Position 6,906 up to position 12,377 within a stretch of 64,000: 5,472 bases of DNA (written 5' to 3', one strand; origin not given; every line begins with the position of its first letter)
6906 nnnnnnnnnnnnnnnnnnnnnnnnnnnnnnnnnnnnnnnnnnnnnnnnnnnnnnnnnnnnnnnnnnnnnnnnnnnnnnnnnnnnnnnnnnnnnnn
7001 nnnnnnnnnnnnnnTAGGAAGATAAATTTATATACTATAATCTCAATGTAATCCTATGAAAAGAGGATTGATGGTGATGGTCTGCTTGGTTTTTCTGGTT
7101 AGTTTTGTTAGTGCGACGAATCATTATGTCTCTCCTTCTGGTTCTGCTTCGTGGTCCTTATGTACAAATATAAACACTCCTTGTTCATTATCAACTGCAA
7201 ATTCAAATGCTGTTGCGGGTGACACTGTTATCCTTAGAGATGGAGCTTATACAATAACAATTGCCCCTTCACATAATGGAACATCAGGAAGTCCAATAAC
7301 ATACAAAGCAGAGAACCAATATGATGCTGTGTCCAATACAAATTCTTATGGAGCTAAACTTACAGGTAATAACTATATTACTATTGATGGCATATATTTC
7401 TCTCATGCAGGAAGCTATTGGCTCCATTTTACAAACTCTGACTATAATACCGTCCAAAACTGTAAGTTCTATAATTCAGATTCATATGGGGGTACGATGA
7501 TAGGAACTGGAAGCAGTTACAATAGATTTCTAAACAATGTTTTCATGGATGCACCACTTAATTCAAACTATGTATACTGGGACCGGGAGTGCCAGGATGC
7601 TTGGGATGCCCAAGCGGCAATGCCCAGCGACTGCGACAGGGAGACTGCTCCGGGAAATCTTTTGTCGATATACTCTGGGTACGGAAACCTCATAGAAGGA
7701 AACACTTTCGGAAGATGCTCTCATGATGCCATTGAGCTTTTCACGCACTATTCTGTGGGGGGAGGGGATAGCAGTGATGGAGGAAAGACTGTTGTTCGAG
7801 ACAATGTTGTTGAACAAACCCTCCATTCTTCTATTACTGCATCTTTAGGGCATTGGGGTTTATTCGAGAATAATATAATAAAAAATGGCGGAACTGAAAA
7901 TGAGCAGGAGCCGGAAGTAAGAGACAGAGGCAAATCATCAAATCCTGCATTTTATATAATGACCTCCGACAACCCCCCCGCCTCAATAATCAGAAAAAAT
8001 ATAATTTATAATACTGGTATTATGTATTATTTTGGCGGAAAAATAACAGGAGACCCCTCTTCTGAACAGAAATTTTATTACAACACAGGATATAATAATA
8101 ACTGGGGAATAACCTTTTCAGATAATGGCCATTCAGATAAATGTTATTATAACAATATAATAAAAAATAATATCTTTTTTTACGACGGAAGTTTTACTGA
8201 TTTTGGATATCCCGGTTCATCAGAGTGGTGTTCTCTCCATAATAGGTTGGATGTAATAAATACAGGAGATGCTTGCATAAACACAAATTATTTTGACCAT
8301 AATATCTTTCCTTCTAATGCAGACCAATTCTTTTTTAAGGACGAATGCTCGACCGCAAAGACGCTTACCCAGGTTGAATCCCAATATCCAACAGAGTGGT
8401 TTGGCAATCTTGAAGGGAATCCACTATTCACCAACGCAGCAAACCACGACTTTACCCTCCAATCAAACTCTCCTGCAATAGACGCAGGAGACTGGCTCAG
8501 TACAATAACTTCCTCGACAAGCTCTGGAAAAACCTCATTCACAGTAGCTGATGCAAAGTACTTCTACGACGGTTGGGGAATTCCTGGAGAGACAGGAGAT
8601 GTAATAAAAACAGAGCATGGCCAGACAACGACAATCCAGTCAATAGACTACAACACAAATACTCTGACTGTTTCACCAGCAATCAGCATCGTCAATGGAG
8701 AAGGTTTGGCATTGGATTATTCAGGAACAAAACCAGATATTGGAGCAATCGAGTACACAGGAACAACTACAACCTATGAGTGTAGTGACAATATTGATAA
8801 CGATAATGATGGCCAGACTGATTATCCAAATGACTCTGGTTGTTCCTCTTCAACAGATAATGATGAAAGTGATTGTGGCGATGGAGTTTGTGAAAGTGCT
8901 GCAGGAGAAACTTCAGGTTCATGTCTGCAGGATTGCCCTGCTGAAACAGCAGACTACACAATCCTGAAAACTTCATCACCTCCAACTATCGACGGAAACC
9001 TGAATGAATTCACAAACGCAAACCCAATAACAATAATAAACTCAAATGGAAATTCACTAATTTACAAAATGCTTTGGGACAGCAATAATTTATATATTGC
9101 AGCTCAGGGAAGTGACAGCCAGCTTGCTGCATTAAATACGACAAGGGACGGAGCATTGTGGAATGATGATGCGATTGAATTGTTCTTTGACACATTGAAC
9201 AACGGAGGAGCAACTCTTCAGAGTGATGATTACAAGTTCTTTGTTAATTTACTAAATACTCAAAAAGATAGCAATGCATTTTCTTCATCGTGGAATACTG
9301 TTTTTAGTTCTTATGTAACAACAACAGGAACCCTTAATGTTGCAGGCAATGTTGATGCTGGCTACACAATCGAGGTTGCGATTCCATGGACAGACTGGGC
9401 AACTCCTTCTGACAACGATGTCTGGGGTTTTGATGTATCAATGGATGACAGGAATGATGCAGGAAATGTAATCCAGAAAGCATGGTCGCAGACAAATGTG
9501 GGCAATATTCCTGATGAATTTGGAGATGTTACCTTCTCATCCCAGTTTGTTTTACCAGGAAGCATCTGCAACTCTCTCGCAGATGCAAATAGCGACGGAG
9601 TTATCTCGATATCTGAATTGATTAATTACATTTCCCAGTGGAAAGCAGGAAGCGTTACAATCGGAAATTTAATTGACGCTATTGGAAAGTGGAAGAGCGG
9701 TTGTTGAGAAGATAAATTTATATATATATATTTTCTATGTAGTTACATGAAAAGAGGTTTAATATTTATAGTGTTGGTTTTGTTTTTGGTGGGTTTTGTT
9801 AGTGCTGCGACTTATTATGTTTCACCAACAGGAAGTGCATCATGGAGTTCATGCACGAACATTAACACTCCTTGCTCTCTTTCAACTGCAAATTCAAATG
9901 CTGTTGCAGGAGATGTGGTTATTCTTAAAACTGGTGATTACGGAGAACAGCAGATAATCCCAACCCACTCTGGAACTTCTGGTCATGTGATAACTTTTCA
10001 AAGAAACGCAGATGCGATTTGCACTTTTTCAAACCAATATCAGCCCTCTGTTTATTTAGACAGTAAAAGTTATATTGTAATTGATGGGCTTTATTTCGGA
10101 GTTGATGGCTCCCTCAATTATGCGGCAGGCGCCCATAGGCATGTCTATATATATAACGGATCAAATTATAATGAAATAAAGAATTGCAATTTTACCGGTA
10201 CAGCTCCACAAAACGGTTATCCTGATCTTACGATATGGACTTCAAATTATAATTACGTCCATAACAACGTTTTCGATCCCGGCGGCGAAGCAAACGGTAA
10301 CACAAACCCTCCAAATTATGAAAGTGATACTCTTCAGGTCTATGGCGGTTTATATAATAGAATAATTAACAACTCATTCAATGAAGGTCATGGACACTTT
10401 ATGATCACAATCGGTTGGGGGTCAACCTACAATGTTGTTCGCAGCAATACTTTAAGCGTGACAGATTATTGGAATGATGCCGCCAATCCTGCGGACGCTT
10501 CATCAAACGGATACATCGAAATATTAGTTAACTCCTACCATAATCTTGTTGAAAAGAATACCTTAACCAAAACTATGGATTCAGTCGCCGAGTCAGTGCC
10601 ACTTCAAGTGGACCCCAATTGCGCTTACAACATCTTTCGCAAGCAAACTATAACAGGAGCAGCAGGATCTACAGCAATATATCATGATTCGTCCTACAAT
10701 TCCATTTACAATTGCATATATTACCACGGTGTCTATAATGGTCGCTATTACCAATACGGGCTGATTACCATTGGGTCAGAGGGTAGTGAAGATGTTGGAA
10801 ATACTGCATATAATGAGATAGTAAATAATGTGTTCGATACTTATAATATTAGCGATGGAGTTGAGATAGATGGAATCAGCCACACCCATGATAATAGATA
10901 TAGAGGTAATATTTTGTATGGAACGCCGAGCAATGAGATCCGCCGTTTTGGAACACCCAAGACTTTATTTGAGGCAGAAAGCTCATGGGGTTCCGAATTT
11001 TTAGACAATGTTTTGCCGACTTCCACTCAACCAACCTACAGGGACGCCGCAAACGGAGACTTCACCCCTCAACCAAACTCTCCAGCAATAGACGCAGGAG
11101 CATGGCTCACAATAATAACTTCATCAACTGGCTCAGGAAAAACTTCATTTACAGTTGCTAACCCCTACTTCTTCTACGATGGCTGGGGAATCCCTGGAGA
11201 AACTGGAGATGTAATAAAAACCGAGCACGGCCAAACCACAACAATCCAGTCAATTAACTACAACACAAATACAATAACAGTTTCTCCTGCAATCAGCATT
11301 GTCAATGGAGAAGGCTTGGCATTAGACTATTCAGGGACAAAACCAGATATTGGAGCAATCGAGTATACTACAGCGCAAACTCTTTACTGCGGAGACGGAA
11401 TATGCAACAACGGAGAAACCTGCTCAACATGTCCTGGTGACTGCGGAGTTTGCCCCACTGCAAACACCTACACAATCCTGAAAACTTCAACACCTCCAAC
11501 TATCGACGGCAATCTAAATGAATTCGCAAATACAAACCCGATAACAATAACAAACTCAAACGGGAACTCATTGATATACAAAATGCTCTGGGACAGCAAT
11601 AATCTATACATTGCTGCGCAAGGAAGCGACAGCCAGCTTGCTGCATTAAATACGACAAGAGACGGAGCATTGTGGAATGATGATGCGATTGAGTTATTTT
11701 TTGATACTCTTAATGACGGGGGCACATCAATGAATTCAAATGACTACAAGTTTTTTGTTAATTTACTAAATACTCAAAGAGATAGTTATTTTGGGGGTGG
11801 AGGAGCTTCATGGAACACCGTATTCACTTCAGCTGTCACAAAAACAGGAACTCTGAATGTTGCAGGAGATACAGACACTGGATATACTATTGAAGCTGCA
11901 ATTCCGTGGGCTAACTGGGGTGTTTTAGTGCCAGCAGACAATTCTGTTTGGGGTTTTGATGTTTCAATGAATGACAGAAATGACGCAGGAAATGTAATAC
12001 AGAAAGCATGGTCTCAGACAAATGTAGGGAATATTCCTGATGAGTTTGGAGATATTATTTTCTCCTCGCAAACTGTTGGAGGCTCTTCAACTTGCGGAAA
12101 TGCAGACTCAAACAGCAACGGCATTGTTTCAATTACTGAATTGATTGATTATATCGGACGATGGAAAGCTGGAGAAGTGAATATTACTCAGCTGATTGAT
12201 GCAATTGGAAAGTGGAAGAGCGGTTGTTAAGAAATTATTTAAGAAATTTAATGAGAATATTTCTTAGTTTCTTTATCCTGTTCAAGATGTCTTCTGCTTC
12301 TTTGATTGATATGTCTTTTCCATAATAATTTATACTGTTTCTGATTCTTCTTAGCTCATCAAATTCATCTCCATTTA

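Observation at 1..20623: Eight tandem secreted glycan-active-looking proteins share a Cys-bracketed 'double WKSG' EF-hand/dockerin-like tail, suggesting a docking or display system with no receptor in view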

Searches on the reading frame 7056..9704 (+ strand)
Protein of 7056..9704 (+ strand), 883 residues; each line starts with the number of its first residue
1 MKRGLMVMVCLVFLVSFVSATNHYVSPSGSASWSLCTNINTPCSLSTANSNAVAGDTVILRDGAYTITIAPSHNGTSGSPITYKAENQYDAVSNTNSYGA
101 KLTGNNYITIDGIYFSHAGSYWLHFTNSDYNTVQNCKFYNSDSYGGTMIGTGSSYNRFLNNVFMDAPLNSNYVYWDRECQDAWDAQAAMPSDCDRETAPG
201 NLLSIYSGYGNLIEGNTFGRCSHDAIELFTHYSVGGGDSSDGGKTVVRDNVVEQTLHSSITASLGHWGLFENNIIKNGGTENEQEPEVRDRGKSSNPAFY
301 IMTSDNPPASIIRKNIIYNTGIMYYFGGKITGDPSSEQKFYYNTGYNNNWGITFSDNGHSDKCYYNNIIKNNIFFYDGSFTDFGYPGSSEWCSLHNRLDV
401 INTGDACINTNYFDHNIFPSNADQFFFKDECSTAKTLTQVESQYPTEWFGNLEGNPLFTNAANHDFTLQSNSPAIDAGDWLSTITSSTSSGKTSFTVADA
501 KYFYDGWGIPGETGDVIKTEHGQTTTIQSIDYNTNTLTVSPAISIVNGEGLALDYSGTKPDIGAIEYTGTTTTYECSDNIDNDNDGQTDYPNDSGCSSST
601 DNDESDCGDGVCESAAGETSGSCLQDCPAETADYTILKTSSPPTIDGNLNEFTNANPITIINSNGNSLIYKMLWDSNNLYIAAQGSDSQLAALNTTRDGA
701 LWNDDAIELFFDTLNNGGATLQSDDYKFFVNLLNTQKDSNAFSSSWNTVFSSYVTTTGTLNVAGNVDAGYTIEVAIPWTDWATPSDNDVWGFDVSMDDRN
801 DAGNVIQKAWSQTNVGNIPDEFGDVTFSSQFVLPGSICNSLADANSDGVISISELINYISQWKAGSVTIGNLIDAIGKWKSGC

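Call 4: search_protein_families(library=pfam, proteins=[window:7056-9704:+], max_evalue=0.01)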
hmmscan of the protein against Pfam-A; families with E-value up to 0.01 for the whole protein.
window:7056-9704:+ (883 aa): 3 families
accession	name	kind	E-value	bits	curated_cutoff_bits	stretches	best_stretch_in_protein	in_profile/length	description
PF06452.16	CBM9_1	-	1.3e-21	77.8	23.4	1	659-826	24-181/185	Carbohydrate family 9 binding domain-like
PF13229.12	Beta_helix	-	3.3e-07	30.5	25.9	1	63-165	22-112/158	Right handed beta helix region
PF05048.19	NosD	-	0.002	18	23.6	1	92-172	99-178/212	Periplasmic copper-binding protein (NosD)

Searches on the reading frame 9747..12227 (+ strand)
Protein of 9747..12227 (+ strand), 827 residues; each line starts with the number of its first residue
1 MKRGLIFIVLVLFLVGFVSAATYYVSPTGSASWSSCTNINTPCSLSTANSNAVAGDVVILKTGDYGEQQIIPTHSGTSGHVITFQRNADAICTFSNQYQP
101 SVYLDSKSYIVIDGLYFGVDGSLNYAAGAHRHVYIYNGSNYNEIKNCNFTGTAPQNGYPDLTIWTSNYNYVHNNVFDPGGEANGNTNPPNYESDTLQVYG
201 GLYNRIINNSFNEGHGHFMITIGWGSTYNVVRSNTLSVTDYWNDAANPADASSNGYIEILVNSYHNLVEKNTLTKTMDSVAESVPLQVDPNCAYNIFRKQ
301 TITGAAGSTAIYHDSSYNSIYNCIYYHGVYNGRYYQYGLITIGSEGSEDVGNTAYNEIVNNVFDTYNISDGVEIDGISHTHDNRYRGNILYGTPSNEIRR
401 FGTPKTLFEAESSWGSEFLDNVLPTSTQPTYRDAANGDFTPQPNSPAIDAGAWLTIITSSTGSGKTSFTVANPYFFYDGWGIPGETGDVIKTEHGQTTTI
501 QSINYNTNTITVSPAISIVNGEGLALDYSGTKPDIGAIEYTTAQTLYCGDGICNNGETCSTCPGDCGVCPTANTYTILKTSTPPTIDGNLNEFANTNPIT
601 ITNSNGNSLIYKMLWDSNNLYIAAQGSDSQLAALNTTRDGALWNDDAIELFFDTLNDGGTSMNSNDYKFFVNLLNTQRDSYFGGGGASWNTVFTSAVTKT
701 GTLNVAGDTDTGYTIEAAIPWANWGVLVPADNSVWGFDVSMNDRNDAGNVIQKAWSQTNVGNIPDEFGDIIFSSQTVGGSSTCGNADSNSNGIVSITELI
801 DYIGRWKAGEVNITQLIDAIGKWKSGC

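Call 4: search_protein_families(library=pfam, proteins=[window:9747-12227:+], max_evalue=0.01)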
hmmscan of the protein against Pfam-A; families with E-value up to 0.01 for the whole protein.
window:9747-12227:+ (827 aa): 1 family
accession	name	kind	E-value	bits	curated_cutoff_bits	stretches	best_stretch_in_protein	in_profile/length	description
PF06452.16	CBM9_1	-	5.4e-24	85.5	23.4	1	600-756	24-162/185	Carbohydrate family 9 binding domain-like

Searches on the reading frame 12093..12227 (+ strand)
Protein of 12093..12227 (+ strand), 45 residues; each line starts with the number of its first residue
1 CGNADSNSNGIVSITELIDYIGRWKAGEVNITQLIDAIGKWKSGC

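Call 5: search_protein_families(library=pfam, proteins=[window:12093-12227:+], max_evalue=10)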
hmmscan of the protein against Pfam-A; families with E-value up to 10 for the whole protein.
seq(45 aa): 2 families
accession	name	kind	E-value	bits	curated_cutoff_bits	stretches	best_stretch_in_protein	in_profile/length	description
PF14658.12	EF-hand_9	-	0.054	14.4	37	1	5-21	8-24/66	EF-hand domain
PF00036.39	EF-hand_1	-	0.18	11.8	25.4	1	4-21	9-26/29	EF hand domain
